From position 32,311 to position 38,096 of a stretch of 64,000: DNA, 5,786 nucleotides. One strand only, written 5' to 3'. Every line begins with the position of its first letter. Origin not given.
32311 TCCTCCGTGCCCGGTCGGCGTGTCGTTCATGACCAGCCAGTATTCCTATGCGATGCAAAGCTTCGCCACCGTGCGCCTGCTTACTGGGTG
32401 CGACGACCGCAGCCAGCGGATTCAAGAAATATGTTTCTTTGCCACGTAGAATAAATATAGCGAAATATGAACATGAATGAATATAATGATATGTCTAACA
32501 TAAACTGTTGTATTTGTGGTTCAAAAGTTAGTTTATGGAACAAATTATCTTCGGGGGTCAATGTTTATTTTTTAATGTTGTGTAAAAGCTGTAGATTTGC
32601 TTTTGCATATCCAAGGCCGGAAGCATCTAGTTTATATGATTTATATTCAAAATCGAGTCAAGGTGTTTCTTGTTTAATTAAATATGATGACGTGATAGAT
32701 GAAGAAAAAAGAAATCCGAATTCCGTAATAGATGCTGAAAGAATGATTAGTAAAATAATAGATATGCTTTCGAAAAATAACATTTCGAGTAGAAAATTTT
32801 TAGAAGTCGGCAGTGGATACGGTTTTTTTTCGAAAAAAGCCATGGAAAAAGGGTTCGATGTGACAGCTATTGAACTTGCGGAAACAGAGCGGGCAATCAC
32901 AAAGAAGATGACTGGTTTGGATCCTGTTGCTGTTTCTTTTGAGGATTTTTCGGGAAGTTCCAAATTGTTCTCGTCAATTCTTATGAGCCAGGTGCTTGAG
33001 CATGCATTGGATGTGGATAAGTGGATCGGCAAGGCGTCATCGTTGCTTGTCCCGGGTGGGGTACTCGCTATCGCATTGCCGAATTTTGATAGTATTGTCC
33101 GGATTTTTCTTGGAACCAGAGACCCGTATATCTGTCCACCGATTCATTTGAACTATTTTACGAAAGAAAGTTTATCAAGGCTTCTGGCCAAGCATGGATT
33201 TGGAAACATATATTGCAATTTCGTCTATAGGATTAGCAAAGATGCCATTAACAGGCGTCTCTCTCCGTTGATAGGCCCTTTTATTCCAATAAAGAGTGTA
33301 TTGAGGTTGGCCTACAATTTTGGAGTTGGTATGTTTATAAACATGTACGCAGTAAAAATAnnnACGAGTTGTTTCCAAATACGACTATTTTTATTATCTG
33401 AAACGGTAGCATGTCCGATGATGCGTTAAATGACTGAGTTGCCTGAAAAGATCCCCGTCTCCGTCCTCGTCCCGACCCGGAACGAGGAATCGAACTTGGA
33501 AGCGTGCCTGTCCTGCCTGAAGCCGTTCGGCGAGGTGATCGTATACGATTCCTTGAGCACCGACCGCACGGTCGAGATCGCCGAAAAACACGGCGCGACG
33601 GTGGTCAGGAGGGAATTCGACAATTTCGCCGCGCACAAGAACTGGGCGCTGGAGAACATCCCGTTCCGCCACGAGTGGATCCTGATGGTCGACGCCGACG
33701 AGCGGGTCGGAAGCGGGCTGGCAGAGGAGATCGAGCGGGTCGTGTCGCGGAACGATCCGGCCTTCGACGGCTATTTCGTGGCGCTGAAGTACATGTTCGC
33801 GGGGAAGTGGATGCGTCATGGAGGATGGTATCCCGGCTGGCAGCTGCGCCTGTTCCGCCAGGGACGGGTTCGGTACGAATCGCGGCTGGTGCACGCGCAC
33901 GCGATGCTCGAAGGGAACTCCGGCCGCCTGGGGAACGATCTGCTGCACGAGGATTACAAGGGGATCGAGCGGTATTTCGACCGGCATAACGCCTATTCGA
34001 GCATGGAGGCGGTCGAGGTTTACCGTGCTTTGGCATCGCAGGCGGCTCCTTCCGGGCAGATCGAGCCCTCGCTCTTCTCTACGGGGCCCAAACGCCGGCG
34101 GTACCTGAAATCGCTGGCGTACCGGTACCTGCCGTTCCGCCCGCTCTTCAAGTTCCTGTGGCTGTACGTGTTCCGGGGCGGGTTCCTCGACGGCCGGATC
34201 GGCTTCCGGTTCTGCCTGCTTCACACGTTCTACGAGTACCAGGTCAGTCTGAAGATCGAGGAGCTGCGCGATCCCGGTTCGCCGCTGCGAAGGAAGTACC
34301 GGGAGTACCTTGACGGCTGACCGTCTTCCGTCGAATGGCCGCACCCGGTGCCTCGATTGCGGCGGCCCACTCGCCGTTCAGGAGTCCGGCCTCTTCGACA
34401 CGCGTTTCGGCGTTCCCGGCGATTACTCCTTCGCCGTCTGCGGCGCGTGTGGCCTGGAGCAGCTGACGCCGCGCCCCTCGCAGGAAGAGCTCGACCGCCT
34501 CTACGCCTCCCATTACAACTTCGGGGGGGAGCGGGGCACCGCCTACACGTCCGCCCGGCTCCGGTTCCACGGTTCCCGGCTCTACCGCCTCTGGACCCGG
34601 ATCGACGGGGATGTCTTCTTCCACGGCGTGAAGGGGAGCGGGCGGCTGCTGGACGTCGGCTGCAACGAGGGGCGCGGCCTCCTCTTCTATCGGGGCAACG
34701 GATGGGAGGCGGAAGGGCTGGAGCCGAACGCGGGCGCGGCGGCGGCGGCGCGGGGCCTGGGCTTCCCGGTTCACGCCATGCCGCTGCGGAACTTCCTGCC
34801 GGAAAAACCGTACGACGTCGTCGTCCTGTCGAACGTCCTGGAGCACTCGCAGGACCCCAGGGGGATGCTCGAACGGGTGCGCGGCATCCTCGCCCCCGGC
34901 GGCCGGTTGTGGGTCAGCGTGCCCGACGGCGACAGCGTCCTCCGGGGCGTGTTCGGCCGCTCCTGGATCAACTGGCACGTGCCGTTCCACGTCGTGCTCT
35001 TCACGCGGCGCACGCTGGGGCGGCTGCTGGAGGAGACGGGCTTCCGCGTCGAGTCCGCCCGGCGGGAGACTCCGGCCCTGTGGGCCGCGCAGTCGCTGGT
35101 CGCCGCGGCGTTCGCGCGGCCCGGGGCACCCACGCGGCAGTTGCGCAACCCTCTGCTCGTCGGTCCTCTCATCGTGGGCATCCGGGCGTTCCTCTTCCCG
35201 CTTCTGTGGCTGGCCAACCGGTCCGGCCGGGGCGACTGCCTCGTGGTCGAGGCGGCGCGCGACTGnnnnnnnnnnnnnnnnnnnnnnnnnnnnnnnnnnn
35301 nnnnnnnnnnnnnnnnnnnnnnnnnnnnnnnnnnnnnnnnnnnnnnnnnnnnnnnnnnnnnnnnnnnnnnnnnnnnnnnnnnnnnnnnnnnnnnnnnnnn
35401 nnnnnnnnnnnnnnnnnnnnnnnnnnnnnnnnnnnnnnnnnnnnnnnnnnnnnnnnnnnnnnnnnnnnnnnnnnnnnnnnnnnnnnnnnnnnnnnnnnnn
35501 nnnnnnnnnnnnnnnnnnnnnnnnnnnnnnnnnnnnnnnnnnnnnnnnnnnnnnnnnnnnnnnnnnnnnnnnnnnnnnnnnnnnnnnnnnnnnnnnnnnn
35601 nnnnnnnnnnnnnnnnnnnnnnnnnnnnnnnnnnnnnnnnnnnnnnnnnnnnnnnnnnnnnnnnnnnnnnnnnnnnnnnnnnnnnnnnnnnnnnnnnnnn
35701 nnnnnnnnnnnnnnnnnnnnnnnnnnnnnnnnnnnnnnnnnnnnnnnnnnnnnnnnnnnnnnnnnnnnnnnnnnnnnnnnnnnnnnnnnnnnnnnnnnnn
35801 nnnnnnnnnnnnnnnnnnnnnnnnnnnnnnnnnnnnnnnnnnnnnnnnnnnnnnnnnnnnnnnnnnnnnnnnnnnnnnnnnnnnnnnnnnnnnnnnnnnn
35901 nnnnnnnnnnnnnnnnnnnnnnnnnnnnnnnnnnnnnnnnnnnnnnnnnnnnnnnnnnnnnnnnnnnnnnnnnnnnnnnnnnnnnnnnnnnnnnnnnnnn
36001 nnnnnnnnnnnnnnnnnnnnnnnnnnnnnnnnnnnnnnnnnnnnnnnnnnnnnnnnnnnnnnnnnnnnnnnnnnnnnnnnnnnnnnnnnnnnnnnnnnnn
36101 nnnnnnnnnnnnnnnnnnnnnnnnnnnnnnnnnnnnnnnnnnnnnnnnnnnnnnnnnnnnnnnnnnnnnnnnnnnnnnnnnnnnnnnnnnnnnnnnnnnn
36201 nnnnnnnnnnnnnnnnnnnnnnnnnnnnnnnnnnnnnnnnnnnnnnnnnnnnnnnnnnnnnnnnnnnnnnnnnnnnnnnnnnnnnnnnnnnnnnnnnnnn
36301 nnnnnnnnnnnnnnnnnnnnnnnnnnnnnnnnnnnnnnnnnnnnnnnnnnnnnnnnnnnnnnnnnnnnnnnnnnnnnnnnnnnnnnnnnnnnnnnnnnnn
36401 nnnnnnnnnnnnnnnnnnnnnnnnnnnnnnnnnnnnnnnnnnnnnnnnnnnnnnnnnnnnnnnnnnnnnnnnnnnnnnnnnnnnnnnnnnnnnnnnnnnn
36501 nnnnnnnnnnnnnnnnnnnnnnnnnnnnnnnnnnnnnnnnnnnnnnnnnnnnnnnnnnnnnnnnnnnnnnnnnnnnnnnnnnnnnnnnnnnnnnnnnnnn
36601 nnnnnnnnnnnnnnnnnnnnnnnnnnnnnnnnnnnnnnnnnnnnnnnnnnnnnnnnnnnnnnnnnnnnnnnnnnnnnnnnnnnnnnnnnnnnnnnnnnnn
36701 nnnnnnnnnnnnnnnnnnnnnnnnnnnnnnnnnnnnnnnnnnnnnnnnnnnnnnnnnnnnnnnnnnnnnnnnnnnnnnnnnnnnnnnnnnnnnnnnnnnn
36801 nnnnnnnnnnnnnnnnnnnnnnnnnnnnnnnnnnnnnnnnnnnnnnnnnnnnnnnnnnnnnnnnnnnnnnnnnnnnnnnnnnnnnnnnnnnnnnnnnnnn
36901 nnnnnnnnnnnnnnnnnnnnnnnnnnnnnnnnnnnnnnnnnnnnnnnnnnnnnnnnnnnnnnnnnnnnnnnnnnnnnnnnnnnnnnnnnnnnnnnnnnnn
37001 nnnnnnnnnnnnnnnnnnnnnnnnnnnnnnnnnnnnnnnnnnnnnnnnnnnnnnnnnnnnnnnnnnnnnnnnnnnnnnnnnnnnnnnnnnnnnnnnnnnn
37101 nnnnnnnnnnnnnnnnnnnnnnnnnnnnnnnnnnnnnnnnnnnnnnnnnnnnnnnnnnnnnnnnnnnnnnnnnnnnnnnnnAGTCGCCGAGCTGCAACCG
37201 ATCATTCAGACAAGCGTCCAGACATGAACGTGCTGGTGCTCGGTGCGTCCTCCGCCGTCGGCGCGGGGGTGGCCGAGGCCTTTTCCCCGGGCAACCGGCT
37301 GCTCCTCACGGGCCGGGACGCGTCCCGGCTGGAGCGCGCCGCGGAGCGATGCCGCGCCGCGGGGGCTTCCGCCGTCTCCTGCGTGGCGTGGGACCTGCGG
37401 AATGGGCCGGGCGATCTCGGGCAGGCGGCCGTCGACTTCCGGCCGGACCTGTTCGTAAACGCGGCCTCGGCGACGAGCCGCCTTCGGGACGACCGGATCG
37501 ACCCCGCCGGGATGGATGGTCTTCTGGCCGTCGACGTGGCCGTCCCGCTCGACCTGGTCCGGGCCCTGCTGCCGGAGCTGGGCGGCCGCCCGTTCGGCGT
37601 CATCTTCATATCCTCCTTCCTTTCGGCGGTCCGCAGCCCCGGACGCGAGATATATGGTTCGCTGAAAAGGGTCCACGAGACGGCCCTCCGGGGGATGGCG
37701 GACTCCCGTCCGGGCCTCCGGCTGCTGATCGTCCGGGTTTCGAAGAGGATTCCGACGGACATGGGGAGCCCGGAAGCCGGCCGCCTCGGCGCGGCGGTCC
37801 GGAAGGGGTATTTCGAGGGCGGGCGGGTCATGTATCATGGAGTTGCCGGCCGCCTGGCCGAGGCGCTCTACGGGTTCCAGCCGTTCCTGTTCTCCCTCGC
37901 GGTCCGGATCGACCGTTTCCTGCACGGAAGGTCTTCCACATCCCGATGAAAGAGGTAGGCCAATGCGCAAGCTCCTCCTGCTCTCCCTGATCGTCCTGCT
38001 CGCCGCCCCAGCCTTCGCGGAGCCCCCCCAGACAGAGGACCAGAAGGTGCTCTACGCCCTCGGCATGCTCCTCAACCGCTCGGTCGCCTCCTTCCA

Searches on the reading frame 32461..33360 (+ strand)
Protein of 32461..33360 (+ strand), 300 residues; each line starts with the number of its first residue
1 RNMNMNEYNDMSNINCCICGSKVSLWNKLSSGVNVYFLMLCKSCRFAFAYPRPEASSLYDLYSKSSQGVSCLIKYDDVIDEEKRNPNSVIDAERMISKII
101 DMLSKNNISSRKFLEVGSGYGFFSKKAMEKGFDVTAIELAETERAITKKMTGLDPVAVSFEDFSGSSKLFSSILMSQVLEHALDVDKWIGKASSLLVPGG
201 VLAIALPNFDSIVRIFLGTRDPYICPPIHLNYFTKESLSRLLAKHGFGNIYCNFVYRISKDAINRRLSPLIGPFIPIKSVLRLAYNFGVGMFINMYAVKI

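Call 15: search_protein_families(library=pfam, proteins=[window:32461-33360:+], max_evalue=0.001)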
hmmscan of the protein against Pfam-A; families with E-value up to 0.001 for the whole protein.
window:32461-33360:+ (300 aa): 5 families
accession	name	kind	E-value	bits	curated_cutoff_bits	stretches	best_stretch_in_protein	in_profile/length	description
PF13489.12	Methyltransf_23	-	2.1e-18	67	27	1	93-249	6-161/164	Methyltransferase domain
PF08241.18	Methyltransf_11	-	1.6e-08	35.5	21.2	1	114-204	1-95/95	Methyltransferase domain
PF08242.18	Methyltransf_12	-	3.4e-07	31.4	30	1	114-202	1-98/98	Methyltransferase domain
PF13649.12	Methyltransf_25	-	5.5e-05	24.2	27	1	114-200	2-97/97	Methyltransferase domain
PF13847.12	Methyltransf_31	-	7.9e-05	22.8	27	1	111-208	5-113/145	Methyltransferase domain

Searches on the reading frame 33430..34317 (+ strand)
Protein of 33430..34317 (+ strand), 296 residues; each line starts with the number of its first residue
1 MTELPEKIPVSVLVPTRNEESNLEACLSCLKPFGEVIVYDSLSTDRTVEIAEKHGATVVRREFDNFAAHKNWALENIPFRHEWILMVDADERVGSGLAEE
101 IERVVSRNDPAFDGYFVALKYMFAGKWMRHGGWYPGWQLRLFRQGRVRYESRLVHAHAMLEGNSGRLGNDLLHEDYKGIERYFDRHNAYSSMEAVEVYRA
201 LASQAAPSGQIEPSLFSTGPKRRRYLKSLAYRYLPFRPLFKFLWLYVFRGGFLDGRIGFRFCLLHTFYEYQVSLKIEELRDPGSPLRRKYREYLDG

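Call 15: search_protein_families(library=pfam, proteins=[window:33430-34317:+], max_evalue=0.001)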
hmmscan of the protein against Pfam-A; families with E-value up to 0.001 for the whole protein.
window:33430-34317:+ (296 aa): 2 families
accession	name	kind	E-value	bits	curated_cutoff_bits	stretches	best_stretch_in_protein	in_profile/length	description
PF00535.33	Glycos_transf_2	-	4.5e-13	49.9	23.3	1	11-144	1-139/168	Glycosyl transferase family 2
PF13704.12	Glyco_tranf_2_4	-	0.00015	22.6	27.5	1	17-91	1-82/98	Glycosyl transferase family 2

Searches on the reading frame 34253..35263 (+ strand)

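Call 15: search_protein_families(library=pfam, proteins=[window:34253-35263:+], max_evalue=0.001)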
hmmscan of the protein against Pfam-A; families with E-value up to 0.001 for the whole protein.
window:34253-35263:+ (337 aa): 6 families
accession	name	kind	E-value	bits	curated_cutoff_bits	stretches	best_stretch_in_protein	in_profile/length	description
PF13489.12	Methyltransf_23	-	1.1e-22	81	27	1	128-268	22-163/164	Methyltransferase domain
PF08242.18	Methyltransf_12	-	1.5e-11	45.3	30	1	133-219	1-98/98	Methyltransferase domain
PF08241.18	Methyltransf_11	-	1.1e-09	39.3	21.2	1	133-220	1-94/95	Methyltransferase domain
PF07021.18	MetW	-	4.4e-06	26.9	21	1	124-210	9-99/193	Methionine biosynthesis protein MetW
PF13649.12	Methyltransf_25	-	8.1e-06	26.9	27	1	133-217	2-97/97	Methyltransferase domain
PF13847.12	Methyltransf_31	-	0.00032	20.8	27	0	177-225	62-113/145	Methyltransferase domain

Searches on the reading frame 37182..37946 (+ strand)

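Call 15: search_protein_families(library=pfam, proteins=[window:37182-37946:+], max_evalue=0.001)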
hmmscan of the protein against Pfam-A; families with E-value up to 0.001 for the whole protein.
window:37182-37946:+ (255 aa): 2 families
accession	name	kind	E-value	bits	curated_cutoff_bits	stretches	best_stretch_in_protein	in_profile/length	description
PF00106.31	adh_short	-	1.2e-08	35.1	26.6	1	16-173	2-164/195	short chain dehydrogenase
PF13561.12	adh_short_C2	-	0.00091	19.3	27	0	21-174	1-159/236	Enoyl-(Acyl carrier protein) reductase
